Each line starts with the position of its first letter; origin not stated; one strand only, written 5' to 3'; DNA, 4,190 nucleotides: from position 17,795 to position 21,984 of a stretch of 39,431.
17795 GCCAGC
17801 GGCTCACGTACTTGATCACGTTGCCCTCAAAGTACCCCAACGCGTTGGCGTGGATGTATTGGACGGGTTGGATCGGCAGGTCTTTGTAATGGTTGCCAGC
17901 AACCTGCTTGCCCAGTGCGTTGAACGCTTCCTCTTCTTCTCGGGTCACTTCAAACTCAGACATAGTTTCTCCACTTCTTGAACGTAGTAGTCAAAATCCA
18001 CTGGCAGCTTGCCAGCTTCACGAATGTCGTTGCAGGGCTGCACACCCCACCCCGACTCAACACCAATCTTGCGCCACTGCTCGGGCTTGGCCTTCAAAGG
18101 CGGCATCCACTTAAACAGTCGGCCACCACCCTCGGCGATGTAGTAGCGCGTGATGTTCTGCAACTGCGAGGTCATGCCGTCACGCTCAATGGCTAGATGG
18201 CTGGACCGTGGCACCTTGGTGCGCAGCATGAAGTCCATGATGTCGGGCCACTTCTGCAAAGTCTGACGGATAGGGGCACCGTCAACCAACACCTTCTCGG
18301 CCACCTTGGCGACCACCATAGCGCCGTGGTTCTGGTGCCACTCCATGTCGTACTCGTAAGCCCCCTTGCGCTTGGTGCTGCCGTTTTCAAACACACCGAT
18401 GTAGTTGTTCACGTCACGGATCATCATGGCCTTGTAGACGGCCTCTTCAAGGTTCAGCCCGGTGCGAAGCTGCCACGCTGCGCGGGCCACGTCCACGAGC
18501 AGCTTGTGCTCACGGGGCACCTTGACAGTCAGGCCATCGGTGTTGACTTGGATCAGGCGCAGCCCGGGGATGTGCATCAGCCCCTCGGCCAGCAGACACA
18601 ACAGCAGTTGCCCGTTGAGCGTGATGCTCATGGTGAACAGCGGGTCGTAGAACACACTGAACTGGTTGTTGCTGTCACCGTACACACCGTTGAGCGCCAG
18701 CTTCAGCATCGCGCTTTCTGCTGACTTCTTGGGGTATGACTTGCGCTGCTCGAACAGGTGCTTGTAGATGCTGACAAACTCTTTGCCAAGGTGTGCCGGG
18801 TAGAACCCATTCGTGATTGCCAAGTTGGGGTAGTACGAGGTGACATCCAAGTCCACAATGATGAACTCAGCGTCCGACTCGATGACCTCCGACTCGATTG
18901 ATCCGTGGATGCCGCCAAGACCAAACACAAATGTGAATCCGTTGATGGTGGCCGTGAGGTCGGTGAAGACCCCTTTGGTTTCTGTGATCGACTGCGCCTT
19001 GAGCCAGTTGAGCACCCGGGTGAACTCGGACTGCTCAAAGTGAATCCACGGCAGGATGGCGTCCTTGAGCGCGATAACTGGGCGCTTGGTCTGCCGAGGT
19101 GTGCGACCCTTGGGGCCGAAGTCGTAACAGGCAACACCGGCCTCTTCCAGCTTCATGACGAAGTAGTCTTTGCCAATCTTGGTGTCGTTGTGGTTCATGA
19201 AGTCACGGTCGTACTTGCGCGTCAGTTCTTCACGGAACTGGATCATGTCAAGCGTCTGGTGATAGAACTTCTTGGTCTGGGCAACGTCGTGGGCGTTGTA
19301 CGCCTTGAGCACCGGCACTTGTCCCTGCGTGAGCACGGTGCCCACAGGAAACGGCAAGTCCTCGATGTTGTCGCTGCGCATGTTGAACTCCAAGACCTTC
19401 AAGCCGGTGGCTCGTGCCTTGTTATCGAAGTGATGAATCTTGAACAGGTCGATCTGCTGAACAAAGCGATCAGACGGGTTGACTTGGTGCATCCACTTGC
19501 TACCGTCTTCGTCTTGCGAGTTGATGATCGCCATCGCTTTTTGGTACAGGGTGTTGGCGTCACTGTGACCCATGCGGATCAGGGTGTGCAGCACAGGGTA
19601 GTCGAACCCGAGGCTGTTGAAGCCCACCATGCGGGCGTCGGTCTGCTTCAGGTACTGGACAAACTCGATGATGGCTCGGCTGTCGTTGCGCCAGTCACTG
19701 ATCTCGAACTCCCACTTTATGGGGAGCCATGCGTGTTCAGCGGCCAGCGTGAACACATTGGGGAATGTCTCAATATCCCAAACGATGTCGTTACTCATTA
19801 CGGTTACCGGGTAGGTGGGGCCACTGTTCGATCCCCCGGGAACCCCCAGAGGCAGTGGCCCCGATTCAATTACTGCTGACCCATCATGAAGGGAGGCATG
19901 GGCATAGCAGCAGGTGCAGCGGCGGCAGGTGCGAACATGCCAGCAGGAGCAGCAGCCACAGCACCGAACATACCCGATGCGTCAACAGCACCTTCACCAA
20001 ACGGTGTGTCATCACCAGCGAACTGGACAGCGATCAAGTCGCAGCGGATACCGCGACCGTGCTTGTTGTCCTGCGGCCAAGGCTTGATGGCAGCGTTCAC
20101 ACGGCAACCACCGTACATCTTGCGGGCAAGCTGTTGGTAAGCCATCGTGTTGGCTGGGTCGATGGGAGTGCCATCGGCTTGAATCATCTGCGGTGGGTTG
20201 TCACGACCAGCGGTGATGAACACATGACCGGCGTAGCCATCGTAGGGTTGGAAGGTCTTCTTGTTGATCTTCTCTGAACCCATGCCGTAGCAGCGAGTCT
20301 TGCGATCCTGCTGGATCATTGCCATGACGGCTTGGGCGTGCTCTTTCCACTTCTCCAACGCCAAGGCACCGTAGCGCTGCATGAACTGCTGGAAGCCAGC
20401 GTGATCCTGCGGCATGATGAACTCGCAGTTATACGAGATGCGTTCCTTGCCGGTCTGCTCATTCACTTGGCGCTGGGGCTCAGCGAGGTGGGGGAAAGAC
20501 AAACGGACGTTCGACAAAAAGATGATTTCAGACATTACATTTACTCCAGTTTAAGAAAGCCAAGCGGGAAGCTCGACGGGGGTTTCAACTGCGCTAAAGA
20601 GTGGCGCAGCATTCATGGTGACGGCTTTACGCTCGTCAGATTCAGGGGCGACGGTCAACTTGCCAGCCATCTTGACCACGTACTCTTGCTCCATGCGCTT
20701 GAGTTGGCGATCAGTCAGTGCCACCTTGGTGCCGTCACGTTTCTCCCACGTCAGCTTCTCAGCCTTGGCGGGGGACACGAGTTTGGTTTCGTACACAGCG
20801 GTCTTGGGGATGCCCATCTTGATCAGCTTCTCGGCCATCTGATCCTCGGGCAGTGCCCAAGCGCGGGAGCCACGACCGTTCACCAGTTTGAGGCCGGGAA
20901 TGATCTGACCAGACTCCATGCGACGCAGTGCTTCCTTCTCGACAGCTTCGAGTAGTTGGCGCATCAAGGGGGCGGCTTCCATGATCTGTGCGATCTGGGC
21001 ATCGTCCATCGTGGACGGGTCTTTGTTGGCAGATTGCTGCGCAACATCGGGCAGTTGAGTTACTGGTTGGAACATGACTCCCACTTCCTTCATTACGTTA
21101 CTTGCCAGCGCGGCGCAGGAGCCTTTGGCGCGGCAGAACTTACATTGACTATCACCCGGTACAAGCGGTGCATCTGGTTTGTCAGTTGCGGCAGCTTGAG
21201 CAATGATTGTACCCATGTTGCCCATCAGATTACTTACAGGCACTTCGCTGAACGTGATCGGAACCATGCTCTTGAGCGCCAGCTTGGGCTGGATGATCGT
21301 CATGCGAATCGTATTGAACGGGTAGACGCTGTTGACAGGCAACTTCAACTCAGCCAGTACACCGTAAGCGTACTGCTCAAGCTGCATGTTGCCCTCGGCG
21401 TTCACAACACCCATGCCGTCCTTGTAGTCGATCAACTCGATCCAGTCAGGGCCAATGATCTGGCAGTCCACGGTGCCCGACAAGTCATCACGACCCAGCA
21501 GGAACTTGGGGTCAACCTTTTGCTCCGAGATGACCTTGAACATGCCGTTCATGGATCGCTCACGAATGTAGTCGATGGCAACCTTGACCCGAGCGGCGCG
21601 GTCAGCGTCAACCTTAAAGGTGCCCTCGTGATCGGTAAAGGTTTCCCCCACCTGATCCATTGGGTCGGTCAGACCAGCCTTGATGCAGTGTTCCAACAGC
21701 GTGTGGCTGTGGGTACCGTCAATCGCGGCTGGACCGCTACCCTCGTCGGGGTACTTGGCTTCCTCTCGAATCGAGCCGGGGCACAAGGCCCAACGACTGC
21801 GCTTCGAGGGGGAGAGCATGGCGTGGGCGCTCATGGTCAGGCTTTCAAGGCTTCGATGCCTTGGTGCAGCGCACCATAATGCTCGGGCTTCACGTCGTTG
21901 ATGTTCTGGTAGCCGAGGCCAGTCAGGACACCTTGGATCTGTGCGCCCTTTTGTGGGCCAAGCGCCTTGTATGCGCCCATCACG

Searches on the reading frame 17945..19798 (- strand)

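Call 21: search_protein_families(library=pfam, proteins=[window:17945-19798:-], max_evalue=0.001)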
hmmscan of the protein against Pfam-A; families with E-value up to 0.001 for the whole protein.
window:17945-19798:- (617 aa): 1 family
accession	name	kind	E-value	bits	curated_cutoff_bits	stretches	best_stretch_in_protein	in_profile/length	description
PF10108.15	DNA_pol_B_exo2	-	0.00029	21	24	0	39-72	37-70/213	Predicted 3'-5' exonuclease related to the exonuclease domain of PolB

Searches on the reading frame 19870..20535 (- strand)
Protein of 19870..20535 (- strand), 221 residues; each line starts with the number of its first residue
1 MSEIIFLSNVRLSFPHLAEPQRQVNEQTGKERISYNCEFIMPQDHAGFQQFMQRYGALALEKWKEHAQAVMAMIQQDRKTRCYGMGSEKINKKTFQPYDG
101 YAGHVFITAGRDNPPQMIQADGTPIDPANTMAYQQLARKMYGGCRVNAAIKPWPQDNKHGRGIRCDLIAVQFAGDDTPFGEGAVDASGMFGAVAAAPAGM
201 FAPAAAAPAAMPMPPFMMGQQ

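Call 21: search_protein_families(library=pfam, proteins=[window:19870-20535:-], max_evalue=0.001)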
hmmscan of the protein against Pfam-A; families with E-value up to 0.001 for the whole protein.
window:19870-20535:- (221 aa): 1 family
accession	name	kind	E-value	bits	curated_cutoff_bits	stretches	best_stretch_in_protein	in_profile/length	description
PF10991.15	Enc34_ssDNA-bd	-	1.3e-18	67.8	26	1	5-191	3-167/176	Enterobacter phage Enc34, ssDNA-binding protein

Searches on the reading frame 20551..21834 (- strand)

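Call 21: search_protein_families(library=pfam, proteins=[window:20551-21834:-], max_evalue=0.001)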
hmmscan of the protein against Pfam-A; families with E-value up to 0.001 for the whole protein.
window:20551-21834:- (427 aa): 2 families
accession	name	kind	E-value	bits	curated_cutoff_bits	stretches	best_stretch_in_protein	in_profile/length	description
PF10926.14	DUF2800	-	1.1e-68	232.6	21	1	4-403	1-368/368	Protein of unknown function (DUF2800)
PF12705.13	PDDEXK_1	-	3.4e-05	24.4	22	1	8-240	3-246/247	PD-(D/E)XK nuclease superfamily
